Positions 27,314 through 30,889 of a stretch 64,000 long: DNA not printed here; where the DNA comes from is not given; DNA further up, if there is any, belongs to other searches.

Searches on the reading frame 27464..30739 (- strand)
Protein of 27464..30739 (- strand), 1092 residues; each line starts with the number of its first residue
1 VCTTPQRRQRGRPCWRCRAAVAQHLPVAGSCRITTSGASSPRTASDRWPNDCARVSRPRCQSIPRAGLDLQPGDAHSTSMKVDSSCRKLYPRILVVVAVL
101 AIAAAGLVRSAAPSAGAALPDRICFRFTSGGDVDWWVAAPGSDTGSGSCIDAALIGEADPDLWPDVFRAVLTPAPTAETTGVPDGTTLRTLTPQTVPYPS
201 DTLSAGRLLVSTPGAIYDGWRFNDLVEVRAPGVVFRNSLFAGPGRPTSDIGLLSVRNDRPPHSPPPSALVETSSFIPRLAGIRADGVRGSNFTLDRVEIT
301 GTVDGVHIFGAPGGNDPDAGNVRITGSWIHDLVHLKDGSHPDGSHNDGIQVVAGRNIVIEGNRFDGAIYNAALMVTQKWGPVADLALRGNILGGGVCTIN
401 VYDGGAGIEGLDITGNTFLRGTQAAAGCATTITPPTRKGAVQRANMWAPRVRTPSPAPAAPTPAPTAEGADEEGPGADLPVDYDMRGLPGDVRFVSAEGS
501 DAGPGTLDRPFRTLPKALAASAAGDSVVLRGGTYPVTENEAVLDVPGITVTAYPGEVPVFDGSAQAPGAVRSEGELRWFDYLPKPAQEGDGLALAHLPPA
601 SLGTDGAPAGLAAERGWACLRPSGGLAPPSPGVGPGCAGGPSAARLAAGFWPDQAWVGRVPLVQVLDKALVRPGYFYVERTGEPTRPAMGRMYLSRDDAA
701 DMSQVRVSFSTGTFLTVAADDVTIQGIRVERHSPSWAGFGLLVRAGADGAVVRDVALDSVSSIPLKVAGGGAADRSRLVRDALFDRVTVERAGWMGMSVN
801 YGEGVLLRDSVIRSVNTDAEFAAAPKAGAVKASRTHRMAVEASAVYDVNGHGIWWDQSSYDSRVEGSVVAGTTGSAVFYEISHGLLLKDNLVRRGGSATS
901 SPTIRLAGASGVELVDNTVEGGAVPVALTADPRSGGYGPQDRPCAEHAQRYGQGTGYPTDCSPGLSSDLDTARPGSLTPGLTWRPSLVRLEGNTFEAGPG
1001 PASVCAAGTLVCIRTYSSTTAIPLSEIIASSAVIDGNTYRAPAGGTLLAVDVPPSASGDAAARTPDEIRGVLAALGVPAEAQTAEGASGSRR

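Call 41: search_protein_families(library=pfam, proteins=[window:27464-30739:-], max_evalue=0.001)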
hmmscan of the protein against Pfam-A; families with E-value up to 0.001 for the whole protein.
window:27464-30739:- (1092 aa): 4 families
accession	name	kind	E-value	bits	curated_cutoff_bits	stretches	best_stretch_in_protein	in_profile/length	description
PF13229.12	Beta_helix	-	1.4e-12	48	25.9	1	782-918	34-157/158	Right handed beta helix region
PF22842.2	Pel9A-like_beta_helix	-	3.5e-05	23.4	25.2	1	494-541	12-59/370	Pel9A-like, right handed beta helix region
PF07602.17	DUF1565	-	8.7e-05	22.4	20.3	1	498-540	2-44/257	Protein of unknown function (DUF1565)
PF05048.19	NosD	-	0.00011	22.2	23.6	0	827-927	60-154/212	Periplasmic copper-binding protein (NosD)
